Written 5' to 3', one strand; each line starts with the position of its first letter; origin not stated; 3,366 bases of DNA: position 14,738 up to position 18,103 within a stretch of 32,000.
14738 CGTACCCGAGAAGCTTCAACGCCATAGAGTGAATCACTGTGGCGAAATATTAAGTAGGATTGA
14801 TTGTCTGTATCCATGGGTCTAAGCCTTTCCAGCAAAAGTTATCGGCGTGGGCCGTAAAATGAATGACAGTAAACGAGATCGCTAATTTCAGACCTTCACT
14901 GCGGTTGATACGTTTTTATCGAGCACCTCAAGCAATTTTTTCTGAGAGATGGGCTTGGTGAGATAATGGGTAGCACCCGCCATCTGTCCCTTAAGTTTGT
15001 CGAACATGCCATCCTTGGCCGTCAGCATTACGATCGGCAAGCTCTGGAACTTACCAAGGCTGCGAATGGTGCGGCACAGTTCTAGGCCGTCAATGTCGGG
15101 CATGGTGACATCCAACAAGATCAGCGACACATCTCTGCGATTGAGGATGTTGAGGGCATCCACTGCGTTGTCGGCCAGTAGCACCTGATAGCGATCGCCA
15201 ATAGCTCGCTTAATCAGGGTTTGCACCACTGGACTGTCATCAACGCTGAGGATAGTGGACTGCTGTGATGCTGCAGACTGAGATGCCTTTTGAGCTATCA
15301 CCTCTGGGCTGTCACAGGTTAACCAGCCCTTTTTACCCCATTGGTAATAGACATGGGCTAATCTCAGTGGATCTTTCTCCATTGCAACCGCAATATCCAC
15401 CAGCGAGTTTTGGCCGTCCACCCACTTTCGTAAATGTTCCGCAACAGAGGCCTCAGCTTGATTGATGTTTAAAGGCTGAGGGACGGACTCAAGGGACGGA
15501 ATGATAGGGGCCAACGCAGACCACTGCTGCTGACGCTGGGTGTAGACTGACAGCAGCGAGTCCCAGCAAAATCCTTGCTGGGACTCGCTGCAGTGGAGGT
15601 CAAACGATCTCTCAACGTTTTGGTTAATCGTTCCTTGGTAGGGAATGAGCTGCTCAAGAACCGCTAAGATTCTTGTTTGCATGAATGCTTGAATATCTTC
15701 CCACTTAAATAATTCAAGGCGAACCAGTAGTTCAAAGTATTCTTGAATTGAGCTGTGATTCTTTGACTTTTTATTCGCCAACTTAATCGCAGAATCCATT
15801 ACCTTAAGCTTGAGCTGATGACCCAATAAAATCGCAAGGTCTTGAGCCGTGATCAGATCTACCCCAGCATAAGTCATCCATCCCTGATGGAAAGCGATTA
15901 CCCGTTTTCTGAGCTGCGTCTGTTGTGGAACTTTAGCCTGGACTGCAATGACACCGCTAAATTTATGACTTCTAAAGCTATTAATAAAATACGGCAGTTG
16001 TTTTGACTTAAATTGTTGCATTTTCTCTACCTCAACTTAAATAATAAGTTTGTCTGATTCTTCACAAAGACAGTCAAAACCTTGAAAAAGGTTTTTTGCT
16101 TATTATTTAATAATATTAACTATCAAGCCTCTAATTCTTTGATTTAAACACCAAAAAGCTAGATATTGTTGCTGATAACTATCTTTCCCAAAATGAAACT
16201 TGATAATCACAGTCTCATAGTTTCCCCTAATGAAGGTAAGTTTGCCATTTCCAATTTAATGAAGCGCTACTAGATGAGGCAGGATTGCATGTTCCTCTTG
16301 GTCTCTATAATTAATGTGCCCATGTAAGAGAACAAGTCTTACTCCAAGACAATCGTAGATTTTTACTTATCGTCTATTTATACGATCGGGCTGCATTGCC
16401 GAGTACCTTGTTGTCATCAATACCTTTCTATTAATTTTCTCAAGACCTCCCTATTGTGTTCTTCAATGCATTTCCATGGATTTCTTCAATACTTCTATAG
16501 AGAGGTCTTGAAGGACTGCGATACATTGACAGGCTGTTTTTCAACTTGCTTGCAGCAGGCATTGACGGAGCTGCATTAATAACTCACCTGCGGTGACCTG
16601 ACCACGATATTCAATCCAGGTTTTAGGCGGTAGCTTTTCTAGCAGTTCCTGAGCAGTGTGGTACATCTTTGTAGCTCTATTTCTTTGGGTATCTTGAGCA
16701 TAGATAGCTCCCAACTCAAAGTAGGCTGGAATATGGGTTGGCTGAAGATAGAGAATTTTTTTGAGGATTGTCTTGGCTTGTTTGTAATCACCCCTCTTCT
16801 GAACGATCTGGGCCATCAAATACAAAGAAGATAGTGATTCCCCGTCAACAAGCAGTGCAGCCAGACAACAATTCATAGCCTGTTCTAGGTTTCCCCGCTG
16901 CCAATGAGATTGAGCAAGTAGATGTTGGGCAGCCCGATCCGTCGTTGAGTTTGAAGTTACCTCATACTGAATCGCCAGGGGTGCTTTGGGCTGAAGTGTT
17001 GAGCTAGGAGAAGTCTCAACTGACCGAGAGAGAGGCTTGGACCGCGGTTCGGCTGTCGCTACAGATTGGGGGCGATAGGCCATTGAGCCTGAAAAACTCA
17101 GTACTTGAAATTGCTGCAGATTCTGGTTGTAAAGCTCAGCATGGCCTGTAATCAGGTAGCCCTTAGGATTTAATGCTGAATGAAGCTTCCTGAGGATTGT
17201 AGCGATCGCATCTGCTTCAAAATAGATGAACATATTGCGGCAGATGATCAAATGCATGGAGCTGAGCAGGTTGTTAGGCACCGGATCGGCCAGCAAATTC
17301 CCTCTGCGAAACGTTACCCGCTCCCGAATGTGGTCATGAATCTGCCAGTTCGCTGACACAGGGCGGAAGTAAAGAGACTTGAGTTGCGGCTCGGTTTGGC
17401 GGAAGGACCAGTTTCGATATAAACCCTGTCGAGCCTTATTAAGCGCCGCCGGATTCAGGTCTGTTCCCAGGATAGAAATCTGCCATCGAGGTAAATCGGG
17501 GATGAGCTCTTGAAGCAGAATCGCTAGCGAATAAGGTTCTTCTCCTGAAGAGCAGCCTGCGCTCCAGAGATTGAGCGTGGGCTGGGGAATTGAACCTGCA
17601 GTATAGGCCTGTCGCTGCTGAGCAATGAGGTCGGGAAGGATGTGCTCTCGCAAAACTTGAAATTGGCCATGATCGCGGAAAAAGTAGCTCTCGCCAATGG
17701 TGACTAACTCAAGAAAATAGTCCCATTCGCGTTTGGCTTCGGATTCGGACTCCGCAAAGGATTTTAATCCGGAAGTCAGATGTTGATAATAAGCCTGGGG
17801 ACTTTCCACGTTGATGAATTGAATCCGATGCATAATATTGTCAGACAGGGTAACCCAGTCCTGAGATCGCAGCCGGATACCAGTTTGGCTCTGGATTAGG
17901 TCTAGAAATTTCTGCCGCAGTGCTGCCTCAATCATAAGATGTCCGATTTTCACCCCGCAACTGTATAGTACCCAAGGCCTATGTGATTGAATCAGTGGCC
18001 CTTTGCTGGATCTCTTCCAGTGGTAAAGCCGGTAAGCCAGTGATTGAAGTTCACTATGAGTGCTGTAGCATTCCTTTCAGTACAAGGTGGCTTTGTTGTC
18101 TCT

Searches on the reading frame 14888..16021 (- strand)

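Call 11: search_protein_families(library=pfam, proteins=[window:14888-16021:-], max_evalue=0.001)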
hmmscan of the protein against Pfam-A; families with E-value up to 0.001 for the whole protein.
window:14888-16021:- (377 aa): 1 family
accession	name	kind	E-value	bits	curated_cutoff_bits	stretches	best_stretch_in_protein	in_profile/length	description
PF00072.30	Response_reg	-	1e-25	90.5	30.2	1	257-367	1-110/111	Response regulator receiver domain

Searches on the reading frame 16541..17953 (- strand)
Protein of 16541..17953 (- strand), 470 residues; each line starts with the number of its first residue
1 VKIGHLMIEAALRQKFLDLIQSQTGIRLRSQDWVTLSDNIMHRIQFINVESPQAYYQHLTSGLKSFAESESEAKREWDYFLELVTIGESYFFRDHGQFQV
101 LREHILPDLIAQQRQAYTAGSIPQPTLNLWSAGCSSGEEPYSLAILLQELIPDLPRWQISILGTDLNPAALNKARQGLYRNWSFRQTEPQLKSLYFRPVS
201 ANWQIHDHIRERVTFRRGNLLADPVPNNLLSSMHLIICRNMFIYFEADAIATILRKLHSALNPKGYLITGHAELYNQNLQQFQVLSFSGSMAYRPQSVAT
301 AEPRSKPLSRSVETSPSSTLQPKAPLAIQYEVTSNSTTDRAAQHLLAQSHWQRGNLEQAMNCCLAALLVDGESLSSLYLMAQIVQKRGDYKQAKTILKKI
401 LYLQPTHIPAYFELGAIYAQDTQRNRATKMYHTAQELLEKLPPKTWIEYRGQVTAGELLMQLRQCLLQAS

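Call 10: search_protein_families(library=pfam, proteins=[window:16541-17953:-], max_evalue=0.001)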
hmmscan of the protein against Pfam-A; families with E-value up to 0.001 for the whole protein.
window:16541-17953:- (470 aa): 14 families
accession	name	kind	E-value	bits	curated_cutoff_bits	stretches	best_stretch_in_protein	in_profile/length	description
PF01739.24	CheR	-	1.9e-49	168.2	27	1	88-286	2-190/195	CheR methyltransferase, SAM binding domain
PF07719.23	TPR_2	-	7.1e-09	35.6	27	0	342-370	3-31/34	Tetratricopeptide repeat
PF13181.12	TPR_8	-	1.5e-08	34.6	25.7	0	375-407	2-34/34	Tetratricopeptide repeat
PF12895.13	ANAPC3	-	3.9e-07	30.7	27.2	1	335-399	18-81/82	Anaphase-promoting complex, cyclosome, subunit 3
PF00515.34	TPR_1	-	1.5e-06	28.2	27.8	0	376-407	3-34/34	Tetratricopeptide repeat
PF14559.12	TPR_19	-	2.8e-06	28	25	0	387-434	4-51/68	Tetratricopeptide repeat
PF13428.12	TPR_14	-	1.3e-05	25.8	23.5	0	341-383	2-44/44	Tetratricopeptide repeat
PF13431.12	TPR_17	-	7.3e-05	23.2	24.4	0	397-434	2-32/34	Tetratricopeptide repeat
PF13649.12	Methyltransf_25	-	9.5e-05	23.4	27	0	212-265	47-97/97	Methyltransferase domain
PF23914.1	TPR_CcmH_CycH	-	0.00013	22.3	42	1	339-441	49-154/158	Cytochrome c-type biogenesis protein H TPR domain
PF08242.18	Methyltransf_12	-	0.00014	22.9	30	0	148-267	12-98/98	Methyltransferase domain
PF13424.12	TPR_12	-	0.00017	22.2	30.1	0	341-401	4-72/77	Tetratricopeptide repeat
PF13371.12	TPR_9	-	0.00022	21.6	35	0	348-405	3-60/73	Tetratricopeptide repeat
PF07721.20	TPR_4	-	0.00051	20.8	27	0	341-359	2-20/26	Tetratricopeptide repeat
